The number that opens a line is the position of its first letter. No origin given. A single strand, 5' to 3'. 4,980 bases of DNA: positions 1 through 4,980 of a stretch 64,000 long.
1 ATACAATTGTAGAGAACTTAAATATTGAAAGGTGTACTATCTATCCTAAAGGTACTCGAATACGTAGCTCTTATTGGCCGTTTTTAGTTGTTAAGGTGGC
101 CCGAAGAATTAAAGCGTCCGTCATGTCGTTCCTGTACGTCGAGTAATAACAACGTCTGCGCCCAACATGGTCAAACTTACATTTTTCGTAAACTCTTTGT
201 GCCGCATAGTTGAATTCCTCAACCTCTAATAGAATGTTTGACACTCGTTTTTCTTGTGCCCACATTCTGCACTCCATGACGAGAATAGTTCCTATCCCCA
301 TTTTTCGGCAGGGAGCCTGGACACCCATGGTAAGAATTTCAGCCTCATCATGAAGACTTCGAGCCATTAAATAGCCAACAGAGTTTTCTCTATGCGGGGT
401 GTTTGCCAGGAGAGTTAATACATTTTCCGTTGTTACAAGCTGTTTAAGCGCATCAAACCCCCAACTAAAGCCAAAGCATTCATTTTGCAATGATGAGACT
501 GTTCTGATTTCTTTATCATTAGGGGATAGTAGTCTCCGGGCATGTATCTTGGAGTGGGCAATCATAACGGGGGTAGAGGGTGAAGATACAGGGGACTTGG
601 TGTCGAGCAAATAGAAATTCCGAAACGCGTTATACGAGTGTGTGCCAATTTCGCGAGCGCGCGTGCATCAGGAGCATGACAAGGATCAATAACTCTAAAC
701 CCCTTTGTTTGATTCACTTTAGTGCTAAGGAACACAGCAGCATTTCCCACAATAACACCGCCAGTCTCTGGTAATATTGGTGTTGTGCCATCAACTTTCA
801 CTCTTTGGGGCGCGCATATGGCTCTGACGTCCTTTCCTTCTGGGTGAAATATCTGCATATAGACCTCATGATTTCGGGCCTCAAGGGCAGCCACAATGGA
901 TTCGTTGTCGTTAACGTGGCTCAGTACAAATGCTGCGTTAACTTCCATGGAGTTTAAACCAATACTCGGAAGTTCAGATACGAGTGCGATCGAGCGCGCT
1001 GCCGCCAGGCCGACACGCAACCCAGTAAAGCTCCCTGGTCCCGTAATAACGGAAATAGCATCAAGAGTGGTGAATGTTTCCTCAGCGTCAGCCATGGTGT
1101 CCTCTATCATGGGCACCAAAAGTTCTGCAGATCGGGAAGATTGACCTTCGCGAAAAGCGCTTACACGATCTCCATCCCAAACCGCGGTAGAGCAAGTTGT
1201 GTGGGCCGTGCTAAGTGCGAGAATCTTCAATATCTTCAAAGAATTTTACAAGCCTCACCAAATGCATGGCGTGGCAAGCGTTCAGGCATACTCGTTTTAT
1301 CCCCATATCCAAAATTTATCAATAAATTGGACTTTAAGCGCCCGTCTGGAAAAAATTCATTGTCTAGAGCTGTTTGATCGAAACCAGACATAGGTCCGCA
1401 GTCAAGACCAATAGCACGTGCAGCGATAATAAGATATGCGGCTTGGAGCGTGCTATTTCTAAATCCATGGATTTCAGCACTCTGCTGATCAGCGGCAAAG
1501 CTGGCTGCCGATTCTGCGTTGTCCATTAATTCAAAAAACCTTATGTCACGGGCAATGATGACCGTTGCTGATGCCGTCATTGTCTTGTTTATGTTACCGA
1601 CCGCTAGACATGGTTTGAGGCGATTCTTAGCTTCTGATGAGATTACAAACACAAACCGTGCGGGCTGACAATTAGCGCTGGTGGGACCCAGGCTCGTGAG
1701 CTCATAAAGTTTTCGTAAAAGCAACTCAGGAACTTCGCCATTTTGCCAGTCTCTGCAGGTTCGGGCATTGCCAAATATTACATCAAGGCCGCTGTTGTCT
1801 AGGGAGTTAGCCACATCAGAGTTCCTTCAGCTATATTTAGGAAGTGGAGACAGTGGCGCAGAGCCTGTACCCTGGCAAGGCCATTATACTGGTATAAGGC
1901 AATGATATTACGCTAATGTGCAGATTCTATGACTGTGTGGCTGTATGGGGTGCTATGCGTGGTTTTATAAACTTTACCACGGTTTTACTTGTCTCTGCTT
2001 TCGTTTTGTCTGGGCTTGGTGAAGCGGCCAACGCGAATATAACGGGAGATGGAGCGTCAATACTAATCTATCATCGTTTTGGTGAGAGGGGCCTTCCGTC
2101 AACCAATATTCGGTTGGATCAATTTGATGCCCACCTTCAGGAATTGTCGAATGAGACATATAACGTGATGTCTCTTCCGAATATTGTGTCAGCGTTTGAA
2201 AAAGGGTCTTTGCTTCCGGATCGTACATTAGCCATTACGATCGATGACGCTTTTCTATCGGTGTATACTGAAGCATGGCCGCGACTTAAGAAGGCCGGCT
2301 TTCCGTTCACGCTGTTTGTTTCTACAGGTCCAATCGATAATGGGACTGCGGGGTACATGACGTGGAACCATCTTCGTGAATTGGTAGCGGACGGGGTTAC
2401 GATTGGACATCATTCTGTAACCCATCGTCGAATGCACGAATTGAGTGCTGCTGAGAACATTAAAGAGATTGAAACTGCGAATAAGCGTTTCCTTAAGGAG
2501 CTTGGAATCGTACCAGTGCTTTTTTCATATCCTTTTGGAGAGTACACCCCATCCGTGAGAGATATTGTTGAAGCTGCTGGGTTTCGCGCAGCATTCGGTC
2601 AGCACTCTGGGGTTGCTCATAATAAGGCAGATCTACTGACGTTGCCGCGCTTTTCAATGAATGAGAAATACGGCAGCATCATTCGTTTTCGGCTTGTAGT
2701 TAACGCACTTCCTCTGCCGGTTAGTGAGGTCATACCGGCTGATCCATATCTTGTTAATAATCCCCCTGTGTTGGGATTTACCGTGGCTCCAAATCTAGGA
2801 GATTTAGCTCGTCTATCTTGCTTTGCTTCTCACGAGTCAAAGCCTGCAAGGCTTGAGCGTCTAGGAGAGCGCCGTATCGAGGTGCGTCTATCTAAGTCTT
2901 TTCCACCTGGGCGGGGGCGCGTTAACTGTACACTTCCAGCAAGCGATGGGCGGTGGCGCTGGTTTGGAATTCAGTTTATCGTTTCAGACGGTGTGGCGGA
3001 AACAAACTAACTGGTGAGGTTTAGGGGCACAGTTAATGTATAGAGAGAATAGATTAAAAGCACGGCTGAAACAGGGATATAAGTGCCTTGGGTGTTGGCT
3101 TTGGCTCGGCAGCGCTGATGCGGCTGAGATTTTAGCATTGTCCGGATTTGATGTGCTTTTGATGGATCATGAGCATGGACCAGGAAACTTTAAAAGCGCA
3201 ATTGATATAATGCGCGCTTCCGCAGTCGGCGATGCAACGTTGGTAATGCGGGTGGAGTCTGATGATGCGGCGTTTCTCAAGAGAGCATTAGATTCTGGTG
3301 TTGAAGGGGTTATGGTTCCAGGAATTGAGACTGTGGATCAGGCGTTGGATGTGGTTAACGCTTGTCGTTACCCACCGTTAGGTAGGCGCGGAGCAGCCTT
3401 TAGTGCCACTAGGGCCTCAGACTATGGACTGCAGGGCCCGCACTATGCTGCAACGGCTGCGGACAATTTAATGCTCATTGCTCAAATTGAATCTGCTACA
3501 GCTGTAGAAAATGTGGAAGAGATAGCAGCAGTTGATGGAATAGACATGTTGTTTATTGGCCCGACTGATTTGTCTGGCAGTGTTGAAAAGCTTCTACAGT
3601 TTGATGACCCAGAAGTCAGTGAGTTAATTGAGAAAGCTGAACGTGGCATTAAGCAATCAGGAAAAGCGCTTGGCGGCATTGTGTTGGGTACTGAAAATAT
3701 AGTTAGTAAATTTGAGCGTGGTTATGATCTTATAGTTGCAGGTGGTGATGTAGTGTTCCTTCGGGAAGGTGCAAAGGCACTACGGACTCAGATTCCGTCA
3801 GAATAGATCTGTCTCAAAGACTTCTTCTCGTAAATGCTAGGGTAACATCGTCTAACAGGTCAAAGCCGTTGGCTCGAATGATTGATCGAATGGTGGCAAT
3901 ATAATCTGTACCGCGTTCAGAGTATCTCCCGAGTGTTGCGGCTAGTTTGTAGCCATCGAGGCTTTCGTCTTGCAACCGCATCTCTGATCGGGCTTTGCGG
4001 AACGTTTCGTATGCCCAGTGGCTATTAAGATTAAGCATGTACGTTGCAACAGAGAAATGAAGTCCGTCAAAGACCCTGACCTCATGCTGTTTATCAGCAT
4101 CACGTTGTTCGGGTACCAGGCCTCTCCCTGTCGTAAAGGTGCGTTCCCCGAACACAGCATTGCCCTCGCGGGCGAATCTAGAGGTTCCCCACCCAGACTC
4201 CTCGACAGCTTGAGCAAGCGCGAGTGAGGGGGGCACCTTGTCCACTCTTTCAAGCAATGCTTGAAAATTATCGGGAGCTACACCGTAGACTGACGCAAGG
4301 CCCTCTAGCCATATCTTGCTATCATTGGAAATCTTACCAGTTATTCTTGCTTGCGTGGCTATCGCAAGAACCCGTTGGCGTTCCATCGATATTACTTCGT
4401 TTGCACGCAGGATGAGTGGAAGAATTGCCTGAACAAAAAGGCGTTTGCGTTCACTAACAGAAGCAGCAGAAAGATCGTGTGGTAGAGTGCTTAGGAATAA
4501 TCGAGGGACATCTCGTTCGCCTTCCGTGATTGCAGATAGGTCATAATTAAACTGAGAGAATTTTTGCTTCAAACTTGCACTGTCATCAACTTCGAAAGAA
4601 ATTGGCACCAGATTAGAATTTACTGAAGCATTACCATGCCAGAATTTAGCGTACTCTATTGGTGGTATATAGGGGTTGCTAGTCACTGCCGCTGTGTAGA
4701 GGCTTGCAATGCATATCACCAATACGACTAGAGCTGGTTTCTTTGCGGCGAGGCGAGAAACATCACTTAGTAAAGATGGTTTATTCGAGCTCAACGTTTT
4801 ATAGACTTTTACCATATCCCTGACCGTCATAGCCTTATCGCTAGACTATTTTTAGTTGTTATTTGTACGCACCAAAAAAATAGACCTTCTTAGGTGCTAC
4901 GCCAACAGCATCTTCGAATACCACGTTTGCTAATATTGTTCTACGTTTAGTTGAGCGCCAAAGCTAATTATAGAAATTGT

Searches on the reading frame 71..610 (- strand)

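Call 25: search_protein_families(library=pfam, proteins=[window:71-610:-], max_evalue=0.001)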
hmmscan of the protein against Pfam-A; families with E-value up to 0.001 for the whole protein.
window:71-610:- (179 aa): 3 families
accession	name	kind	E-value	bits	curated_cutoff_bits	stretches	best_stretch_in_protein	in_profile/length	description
PF00583.31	Acetyltransf_1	-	8.4e-13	49.1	20.7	1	39-146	5-116/116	Acetyltransferase (GNAT) family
PF13508.13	Acetyltransf_7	-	1.6e-06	28.8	27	1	75-146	12-82/84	Acetyltransferase (GNAT) domain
PF13673.13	Acetyltransf_10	-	5.8e-05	23.5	23.6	1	53-153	20-114/128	Acetyltransferase (GNAT) domain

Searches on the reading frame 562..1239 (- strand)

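Call 22: search_protein_families(library=pfam, proteins=[window:562-1239:-], max_evalue=0.00001)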
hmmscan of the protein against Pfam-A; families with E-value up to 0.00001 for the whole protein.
window:562-1239:- (225 aa): 1 family
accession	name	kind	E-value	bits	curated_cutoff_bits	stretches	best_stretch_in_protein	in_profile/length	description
PF00814.31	TsaD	-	1e-20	75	24.8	1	35-150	27-145/264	tRNA N6-adenosine threonylcarbamoyltransferase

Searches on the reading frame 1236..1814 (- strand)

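Call 22: search_protein_families(library=pfam, proteins=[window:1236-1814:-], max_evalue=0.00001)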
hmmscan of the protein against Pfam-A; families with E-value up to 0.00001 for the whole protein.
window:1236-1814:- (192 aa): 1 family
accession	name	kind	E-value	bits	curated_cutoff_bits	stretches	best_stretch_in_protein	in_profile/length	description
PF00881.29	Nitroreductase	-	5.1e-10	40.2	23.5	1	18-170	5-167/167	Nitroreductase family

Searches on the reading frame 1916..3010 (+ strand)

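Call 22: search_protein_families(library=pfam, proteins=[window:1916-3010:+], max_evalue=0.00001)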
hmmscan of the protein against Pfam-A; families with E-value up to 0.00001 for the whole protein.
window:1916-3010:+ (364 aa): 1 family
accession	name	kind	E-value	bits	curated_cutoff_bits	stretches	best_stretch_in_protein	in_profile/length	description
PF01522.26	Polysacc_deac_1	-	3.2e-22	79.2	23.1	1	101-225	5-123/124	Polysaccharide deacetylase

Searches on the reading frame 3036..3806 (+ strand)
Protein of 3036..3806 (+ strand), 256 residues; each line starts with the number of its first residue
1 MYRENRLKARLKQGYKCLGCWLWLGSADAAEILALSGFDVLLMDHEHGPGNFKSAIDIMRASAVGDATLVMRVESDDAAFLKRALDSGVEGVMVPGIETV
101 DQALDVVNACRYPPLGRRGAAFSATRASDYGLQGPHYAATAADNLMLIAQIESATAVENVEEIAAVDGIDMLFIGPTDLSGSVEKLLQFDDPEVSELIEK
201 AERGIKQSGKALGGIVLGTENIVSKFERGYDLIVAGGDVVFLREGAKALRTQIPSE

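Call 22: search_protein_families(library=pfam, proteins=[window:3036-3806:+], max_evalue=0.00001)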
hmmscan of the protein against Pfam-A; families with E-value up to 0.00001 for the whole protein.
window:3036-3806:+ (256 aa): 1 family
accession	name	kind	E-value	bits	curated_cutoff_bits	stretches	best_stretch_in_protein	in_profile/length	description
PF03328.21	HpcH_HpaI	-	5.7e-37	127.6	25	1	19-236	3-211/221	HpcH/HpaI aldolase/citrate lyase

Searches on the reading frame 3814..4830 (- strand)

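Call 22: search_protein_families(library=pfam, proteins=[window:3814-4830:-], max_evalue=0.00001)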
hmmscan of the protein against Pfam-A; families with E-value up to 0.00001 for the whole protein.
window:3814-4830:- (338 aa): 1 family
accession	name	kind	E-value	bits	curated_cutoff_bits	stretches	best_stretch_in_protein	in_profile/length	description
PF01832.25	Glucosaminidase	-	1.9e-13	51.6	30.2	1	193-321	8-121/123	Mannosyl-glycoprotein endo-beta-N-acetylglucosaminidase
